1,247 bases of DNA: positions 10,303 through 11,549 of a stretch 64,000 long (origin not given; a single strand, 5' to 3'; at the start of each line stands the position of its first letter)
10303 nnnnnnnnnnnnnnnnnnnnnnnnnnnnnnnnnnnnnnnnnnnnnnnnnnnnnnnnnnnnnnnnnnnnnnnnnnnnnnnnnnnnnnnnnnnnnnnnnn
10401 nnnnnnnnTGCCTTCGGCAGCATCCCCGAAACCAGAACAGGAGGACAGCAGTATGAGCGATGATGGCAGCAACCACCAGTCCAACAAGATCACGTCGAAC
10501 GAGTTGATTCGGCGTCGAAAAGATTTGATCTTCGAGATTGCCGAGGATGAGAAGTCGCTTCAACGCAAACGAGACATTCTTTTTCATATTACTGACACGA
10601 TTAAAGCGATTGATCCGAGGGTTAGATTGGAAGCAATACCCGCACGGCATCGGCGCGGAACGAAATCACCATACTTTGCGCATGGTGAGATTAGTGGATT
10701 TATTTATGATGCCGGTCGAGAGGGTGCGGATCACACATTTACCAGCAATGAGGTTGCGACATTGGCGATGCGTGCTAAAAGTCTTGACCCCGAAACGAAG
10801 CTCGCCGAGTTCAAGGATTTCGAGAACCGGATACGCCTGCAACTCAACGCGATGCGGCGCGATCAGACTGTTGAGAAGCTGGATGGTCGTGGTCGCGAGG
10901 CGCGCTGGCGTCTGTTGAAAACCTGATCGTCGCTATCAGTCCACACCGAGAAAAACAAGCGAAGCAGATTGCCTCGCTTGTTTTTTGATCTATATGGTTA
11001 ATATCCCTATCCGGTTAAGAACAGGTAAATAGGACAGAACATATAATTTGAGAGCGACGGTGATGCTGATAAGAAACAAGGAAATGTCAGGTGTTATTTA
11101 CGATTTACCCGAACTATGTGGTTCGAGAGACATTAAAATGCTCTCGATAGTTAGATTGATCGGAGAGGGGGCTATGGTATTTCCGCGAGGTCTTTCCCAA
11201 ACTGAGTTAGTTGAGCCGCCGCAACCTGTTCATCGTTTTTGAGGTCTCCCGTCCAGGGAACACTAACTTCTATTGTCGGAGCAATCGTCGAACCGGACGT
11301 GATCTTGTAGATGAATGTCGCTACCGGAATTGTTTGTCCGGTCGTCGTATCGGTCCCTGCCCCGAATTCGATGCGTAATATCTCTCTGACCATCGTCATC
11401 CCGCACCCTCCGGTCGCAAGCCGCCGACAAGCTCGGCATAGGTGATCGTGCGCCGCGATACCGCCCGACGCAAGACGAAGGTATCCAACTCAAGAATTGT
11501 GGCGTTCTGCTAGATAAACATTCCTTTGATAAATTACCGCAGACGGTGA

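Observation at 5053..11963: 6.9-kb IS1595-family cargo transposon inserted cleanly into kpsM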

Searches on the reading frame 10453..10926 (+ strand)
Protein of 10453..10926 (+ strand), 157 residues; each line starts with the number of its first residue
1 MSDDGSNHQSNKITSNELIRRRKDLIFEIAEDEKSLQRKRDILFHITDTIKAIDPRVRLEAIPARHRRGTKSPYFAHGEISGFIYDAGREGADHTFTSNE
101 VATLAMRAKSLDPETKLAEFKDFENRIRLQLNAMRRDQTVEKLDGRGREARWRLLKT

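Call 59: search_solved_structures(query=window:10453-10926:+, max_evalue=1)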
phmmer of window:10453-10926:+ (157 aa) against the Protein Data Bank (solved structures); distinct sequences matched with E-value up to 1: 0.

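Call 61: find_homologous_proteins(query=window:10453-10926:+, max_evalue=0.001)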
Query window:10453-10926:+ (157 aa): 12 proteins with E <= 0.001 among 45 candidates.
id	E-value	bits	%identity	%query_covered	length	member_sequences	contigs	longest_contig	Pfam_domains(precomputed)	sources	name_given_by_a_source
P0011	7.0e-97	339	100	100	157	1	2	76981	-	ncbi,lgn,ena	-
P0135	1.3e-75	270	81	97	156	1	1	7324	-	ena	-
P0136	9.0e-74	264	79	99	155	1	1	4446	-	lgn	-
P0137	4.2e-73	262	77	99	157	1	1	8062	-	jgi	jgi:hypothetical protein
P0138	8.3e-72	258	77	98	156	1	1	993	-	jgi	-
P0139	8.5e-72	258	74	99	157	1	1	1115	-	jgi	jgi:hypothetical protein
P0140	4.8e-71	255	76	96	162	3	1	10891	-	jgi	jgi:hypothetical protein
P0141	2.2e-70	253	75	99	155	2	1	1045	-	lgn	-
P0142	2.1e-69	250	73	99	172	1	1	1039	-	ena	-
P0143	5.3e-64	233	83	81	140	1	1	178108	-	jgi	jgi:hypothetical protein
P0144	2.0e-43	166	58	88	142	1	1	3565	-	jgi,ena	-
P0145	9.6e-35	138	45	96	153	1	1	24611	-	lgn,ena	-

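Call 62: find_encoding_contigs(protein=P0143, flank=10000, max_places=2)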
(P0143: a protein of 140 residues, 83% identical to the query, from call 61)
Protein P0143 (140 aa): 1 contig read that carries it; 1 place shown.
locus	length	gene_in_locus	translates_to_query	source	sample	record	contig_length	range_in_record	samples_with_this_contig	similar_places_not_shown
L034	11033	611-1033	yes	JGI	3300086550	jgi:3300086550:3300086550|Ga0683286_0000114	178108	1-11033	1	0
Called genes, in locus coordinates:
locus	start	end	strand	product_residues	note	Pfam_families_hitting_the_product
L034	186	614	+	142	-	PF12762:DDE_Tnp_IS1595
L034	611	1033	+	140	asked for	-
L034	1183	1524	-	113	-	-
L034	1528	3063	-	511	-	PF13429:TPR_15 (faint), PF00515:TPR_1 (faint), PF07719:TPR_2 (faint), PF13181:TPR_8 (faint), PF13432:TPR_16 (weak), PF14559:TPR_19 (weak), PF13371:TPR_9 (weak), PF13432:TPR_16, +6 more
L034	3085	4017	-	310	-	PF00892:EamA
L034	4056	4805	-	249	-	PF19541:DUF6065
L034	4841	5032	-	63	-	-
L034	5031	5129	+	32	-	-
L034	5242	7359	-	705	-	PF03704:BTAD, PF07719:TPR_2 (faint)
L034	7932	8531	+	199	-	-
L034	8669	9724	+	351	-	PF00296:Bac_luciferase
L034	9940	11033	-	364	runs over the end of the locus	PF01757:Acyl_transf_3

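Call 63: find_encoding_contigs(protein=P0140, flank=10000, max_places=2)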
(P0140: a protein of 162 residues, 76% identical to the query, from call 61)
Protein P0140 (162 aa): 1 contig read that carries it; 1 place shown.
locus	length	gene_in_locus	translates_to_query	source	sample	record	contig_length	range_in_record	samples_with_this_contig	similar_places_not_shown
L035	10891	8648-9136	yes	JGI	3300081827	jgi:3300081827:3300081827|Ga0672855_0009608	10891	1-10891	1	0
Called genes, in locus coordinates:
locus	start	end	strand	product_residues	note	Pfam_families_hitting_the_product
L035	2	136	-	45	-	?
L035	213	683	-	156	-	-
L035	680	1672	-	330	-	PF12760:Zn_ribbon_IS1595, PF12762:DDE_Tnp_IS1595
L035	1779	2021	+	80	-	PF20075:DUF6471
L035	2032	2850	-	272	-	-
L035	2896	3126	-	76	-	-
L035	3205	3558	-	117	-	-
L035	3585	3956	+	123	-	-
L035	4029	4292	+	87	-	-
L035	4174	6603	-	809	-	-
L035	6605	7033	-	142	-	-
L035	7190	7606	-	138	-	PF01381:HTH_3 (faint)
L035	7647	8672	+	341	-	PF12760:Zn_ribbon_IS1595, PF12762:DDE_Tnp_IS1595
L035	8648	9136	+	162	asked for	-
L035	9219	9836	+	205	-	-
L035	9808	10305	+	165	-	-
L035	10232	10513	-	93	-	-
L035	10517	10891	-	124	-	?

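Call 64: find_encoding_contigs(protein=P0145, flank=10000, max_places=2)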
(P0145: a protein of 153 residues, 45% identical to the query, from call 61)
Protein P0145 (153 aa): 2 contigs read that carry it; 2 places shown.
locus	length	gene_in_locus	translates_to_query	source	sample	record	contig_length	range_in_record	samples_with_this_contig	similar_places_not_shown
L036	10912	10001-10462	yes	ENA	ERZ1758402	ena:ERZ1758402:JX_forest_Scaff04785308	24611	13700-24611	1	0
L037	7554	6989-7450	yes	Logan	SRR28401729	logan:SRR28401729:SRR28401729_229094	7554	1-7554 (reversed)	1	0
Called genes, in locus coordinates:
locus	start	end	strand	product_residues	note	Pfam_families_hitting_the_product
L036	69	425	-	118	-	-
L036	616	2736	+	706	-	PF03704:BTAD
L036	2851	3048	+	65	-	-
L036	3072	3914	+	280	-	PF19541:DUF6065 (weak)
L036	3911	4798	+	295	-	PF00892:EamA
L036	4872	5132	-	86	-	PF13560:HTH_31 (weak), PF01381:HTH_3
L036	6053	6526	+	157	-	-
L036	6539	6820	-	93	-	PF20075:DUF6471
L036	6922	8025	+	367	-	PF09903:DUF2130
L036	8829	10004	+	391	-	PF12760:Zn_ribbon_IS1595, PF12762:DDE_Tnp_IS1595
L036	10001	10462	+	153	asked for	-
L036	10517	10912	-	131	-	?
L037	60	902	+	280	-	PF19541:DUF6065 (weak)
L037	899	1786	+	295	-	PF00892:EamA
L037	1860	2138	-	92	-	PF13560:HTH_31 (weak), PF01381:HTH_3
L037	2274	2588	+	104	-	-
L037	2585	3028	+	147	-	-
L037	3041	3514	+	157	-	-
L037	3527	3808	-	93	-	PF20075:DUF6471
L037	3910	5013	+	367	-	PF09903:DUF2130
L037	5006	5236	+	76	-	-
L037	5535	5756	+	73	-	-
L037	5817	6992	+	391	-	PF12760:Zn_ribbon_IS1595, PF12762:DDE_Tnp_IS1595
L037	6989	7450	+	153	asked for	-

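Call 75: search_solved_structures(query=A3, max_evalue=1)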
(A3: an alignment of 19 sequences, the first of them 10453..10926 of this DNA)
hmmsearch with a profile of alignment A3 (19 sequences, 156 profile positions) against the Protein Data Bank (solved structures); distinct sequences matched with E-value up to 1: 4.
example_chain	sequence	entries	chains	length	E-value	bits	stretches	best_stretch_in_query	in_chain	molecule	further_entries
6gap_A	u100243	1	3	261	0.071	16.2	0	8-54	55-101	Outer capsid protein sigma-1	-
9tll_A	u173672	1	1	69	0.18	14.9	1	5-52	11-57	Sc-apCC-2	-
3iv1_A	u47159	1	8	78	0.2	14.8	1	1-51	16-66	Tumor susceptibility gene 101 protein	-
3t46_A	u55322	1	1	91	0.59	13.2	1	80-116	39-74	SCIN-D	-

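Call 98: predict_structure(alignment_id=A4)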
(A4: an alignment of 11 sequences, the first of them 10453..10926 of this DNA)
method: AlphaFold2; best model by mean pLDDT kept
length: 157 residues; sequences in the alignment: 11
mean_pLDDT: 78.7   pTM: 0.54
mean pLDDT of the five models: 78.7, 77.5, 74.8, 74.2, 70.1
residues with pLDDT >= 90: 32; 70-90: 90; 50-70: 24; < 50: 11
segments of 3 or more residues with pLDDT < 50: 62-70
pLDDT, mean of each block of 10 residues (from residue 1): 56 82 85 79 72 71 44 70 86 88 90 89 90 88 89 83
secondary structure, 60 per line:
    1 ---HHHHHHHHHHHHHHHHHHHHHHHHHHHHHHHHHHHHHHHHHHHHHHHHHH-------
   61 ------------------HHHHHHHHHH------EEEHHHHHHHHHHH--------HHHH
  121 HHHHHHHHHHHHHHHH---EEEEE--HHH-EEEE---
elements in order: H4-53 H79-88 E95-97 H98-108 H117-136 E140-144 E151-154
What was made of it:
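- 10453..10926 (+): o8, 157 aa, conserved accessory protein. About 50-residue N-terminal helix plus a C-terminal winged-helix fold. Model pLDDT 78.7 (call 98).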

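Call 100: fold_search(model_id=the predicted structure, library=pdb)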
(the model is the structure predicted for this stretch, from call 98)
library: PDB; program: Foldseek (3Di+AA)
matches with E <= 10: 486; with E <= 0.001: 0
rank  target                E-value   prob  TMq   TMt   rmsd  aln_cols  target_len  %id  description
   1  7yze_A                1.3e-02  0.99  0.33  0.55   7.9        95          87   20  Crystal structure of the human FoxA2 bound to the TGTTTACT site (forkhead motif GTAAACA) (released 2022-11-16)
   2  7vox_A                2.0e-02  0.99  0.33  0.56   4.9        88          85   19  The crystal structure of human forkhead box protein A in complex with DNA 2 (released 2022-08-17)
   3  7yzf_C                2.0e-02  0.98  0.34  0.56   7.4        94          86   19  Crystal structure of the human FoxA2 bound to the TGTTTATT site (forkhead motif ATAAACA) (released 2022-11-16)
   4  7vox_B                2.6e-02  0.99  0.34  0.58   4.8        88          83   18  The crystal structure of human forkhead box protein A in complex with DNA 2 (released 2022-08-17)
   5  6ako_C                2.9e-02  0.98  0.33  0.50   6.0        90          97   18  Crystal Structure of FOXC2 DBD Bound to DBE2 DNA (released 2019-02-06)
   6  6el8_A                3.3e-02  0.98  0.33  0.53   5.3        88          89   16  Crystal structure of the Forkhead domain of human FOXN1 in complex with DNA (released 2017-11-15)
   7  7cby_C                3.6e-02  0.98  0.35  0.52   4.7        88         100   19  Structure of FOXG1 DNA binding domain bound to DBE2 DNA site (released 2020-10-28)
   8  6lbi_D                3.6e-02  0.97  0.31  0.55   5.3        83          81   17  Crystal Structure of FOXO1-DBD homodimer bound to a palindromic DNA sequence (released 2021-02-10)
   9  5x07_F                4.1e-02  0.97  0.33  0.56   5.0        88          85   20  Crystal structure of FOXA2 DNA binding domain bound to a full consensus DNA site (released 2017-08-16)
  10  8vfy_O                4.1e-02  0.97  0.33  0.48   5.5        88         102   17  Cryo-EM structure of FoxA1 in complex with ALBN1 nucleosome (class 1) (released 2024-08-07)
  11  6lbi_C                4.1e-02  0.97  0.32  0.55   4.1        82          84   16  Crystal Structure of FOXO1-DBD homodimer bound to a palindromic DNA sequence (released 2021-02-10)
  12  5x07_I                4.3e-02  0.97  0.33  0.58   5.1        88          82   19  Crystal structure of FOXA2 DNA binding domain bound to a full consensus DNA site (released 2017-08-16)
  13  4lg0_A                4.6e-02  0.96  0.34  0.56   5.7        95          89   16  Structure of a ternary FOXO1-ETS1 DNA complex (released 2014-07-02)
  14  1qbj_C                5.6e-02  0.95  0.30  0.61   3.5        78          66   12  CRYSTAL STRUCTURE OF THE ZALPHA Z-DNA COMPLEX (released 1999-07-02)
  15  7yz7_A                5.6e-02  0.90  0.32  0.40   6.1       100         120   17  Crystal structure of the zebrafish FoxH1 bound to the TGTGGATT site (released 2022-11-16)
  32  7xx6_o                1.4e-01  0.95  0.35  0.65   3.8        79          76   13  Crystal Structure of Nucleosome-H1.0 Linker Histone Assembly (sticky-169a DNA fragment) (released 2023-05-31)
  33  9j8o_N                1.4e-01  0.93  0.31  0.55   4.0        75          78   20  Cryo-EM structure of BAF-Lamin A/C IgF-H1-nucleosome complex (released 2025-02-26)
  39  6la9_S                1.7e-01  0.97  0.37  0.72   3.3        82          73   13  349 bp di-nucleosome harboring cohesive DNA termini assembled with linker histone H1.0 (high cryoprotectant) (released 2020-10-07)
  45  7xvl_o                1.9e-01  0.94  0.35  0.62   3.2        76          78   13  Crystal Structure of Nucleosome-H1.0 Linker Histone Assembly (sticky-169an DNA fragment) (released 2023-05-24)
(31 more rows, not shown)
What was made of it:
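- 10453..10926 (+): Forkhead/H1/Zalpha hits have probability 0.95-0.99 and E 0.01-0.2 (call 100).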

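Call 103: search_protein_families(library=pfam, proteins=[L035:4174-6603:-, L035:6605-7033:-, L011:6851-8383:+, L011:8821-9507:-, L011:4793-5446:+, L037:3910-5013:+], max_evalue=0.01)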
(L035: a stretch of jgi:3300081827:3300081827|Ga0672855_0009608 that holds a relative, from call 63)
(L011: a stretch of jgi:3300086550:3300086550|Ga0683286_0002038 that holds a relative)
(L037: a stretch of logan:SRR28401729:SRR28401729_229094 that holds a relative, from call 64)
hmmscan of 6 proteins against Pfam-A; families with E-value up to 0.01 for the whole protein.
L035:4174-6603:- (809 aa): 0 families

L035:6605-7033:- (142 aa): 0 families

L011:6851-8383:+ (510 aa): 3 families
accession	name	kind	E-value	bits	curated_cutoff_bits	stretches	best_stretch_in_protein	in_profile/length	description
PF11074.14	DUF2779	-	7.1e-32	110.8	23.3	1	318-440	2-126/126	Domain of unknown function(DUF2779)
PF01930.23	Cas_Cas4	-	0.00022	21.8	22.7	1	117-170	54-106/160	Domain of unknown function DUF83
PF13482.12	RNase_H_2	-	0.0035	17.7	22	0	392-508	68-164/165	RNase_H superfamily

L011:8821-9507:- (228 aa): 0 families

L011:4793-5446:+ (217 aa): 2 families
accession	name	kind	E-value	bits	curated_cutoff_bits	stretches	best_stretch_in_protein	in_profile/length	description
PF15956.11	DUF4760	-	8.7e-05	23.1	25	1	53-177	8-137/141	Domain of unknown function (DUF4760)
PF20548.3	DUF6762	-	0.0084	16.7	27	0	69-116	82-126/132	Family of unknown function (DUF6762)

L037:3910-5013:+ (367 aa): 1 family
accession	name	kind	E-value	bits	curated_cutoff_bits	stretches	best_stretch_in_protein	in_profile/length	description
PF09903.14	DUF2130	-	2.9e-28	99.3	26.7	1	137-349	14-240/255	Uncharacterized protein conserved in bacteria (DUF2130)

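Call 104: search_protein_families(library=padloc, proteins=[L035:4174-6603:-, L035:6605-7033:-, L011:6851-8383:+, L011:8821-9507:-, L011:4793-5446:+, L037:3910-5013:+], max_evalue=0.01)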
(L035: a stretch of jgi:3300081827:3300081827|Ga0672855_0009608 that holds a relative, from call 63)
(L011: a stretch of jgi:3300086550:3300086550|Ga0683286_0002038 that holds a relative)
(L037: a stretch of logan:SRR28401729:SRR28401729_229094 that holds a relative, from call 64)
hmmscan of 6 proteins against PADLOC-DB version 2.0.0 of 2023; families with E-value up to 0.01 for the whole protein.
L035:4174-6603:- (809 aa): 0 families

L035:6605-7033:- (142 aa): 0 families

L011:6851-8383:+ (510 aa): 2 families
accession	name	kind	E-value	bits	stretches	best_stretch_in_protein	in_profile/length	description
PDLC01611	Cas4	-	0.00011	20.5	1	117-173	53-107/158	"CAS-I,CAS-II,CAS-III,CAS-IV,CAS-V,CAS-VI; acquisition_associated"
PDLC01447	Cas4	-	0.00018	20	1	24-172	4-106/161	"CAS-I,CAS-II,CAS-III,CAS-IV,CAS-V,CAS-VI; acquisition_associated"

L011:8821-9507:- (228 aa): 1 family
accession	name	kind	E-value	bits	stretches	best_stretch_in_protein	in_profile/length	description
PDLC03841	LeoBC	-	0.0013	15.9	1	7-101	451-536/601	-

L011:4793-5446:+ (217 aa): 0 families

L037:3910-5013:+ (367 aa): 3 families
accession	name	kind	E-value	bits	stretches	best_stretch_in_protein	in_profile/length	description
PDLC04886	PDC-S06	-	6.4e-06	23.2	1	22-155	254-388/727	-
PDLC04890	PDC-S06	-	0.00058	16.5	1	22-136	255-368/732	-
PDLC03859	LmuB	-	0.00079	16.7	1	22-150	330-452/611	-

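Call 106: search_protein_families(library=pfam, proteins=[L035:7190-7606:-, L034:1183-1524:-, L011:5926-6381:+], max_evalue=0.01)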
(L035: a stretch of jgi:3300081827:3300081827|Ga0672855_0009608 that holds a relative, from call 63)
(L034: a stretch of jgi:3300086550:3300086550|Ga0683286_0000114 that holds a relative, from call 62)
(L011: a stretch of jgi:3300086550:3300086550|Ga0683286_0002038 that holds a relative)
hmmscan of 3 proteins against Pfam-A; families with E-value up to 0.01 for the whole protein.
L035:7190-7606:- (138 aa): 3 families
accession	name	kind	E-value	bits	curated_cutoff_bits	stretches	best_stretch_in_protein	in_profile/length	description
PF01381.28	HTH_3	-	2.4e-05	24.7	23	1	48-81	2-35/55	Helix-turn-helix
PF13560.12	HTH_31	-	4.3e-05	24.2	27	1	47-83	6-43/64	Helix-turn-helix domain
PF12844.13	HTH_19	-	0.0018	18.6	30.2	1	48-84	5-40/64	Helix-turn-helix domain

L034:1183-1524:- (113 aa): 0 families

L011:5926-6381:+ (151 aa): 0 families

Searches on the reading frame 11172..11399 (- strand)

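Call 6: search_protein_families(library=pfam, proteins=[window:11172-11399:-], max_evalue=0.1)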
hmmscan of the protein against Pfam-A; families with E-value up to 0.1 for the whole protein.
window:11172-11399:- (75 aa): 0 families

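Call 7: search_protein_families(library=ncbifam, proteins=[window:11172-11399:-], max_evalue=0.1)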
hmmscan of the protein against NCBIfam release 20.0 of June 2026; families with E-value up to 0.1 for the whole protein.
window:11172-11399:- (75 aa): 0 families

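Call 8: search_protein_families(library=padloc, proteins=[window:11172-11399:-], max_evalue=0.1)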
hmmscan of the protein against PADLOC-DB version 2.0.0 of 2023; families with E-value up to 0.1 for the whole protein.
window:11172-11399:- (75 aa): 0 families

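Call 9: search_protein_families(library=phrogs, proteins=[window:11172-11399:-], max_evalue=0.1)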
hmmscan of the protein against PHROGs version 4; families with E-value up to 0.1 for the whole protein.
window:11172-11399:- (75 aa): 0 families

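Call 103: search_protein_families(library=pfam, proteins=[L011:6851-8383:+, L011:8821-9507:-, L011:4793-5446:+], max_evalue=0.01)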
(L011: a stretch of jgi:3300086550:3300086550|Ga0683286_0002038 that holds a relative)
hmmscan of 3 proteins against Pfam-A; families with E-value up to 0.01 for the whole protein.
L011:6851-8383:+ (510 aa): 3 families
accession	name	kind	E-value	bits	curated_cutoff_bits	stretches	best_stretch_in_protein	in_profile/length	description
PF11074.14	DUF2779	-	7.1e-32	110.8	23.3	1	318-440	2-126/126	Domain of unknown function(DUF2779)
PF01930.23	Cas_Cas4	-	0.00022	21.8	22.7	1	117-170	54-106/160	Domain of unknown function DUF83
PF13482.12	RNase_H_2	-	0.0035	17.7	22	0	392-508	68-164/165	RNase_H superfamily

L011:8821-9507:- (228 aa): 0 families

L011:4793-5446:+ (217 aa): 2 families
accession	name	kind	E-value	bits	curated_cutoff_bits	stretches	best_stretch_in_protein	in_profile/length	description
PF15956.11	DUF4760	-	8.7e-05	23.1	25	1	53-177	8-137/141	Domain of unknown function (DUF4760)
PF20548.3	DUF6762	-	0.0084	16.7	27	0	69-116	82-126/132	Family of unknown function (DUF6762)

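Call 104: search_protein_families(library=padloc, proteins=[L011:6851-8383:+, L011:8821-9507:-, L011:4793-5446:+], max_evalue=0.01)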
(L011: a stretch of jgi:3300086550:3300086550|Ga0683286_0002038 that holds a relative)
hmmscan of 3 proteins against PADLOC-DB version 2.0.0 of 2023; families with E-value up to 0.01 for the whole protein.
L011:6851-8383:+ (510 aa): 2 families
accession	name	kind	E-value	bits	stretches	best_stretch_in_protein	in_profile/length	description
PDLC01611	Cas4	-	0.00011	20.5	1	117-173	53-107/158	"CAS-I,CAS-II,CAS-III,CAS-IV,CAS-V,CAS-VI; acquisition_associated"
PDLC01447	Cas4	-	0.00018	20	1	24-172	4-106/161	"CAS-I,CAS-II,CAS-III,CAS-IV,CAS-V,CAS-VI; acquisition_associated"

L011:8821-9507:- (228 aa): 1 family
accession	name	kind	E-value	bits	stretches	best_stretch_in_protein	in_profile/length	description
PDLC03841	LeoBC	-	0.0013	15.9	1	7-101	451-536/601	-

L011:4793-5446:+ (217 aa): 0 families

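Call 106: search_protein_families(library=pfam, proteins=[L011:5926-6381:+], max_evalue=0.01)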
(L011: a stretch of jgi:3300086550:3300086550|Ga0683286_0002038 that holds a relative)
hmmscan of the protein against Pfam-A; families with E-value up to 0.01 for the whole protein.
L011:5926-6381:+ (151 aa): 0 families
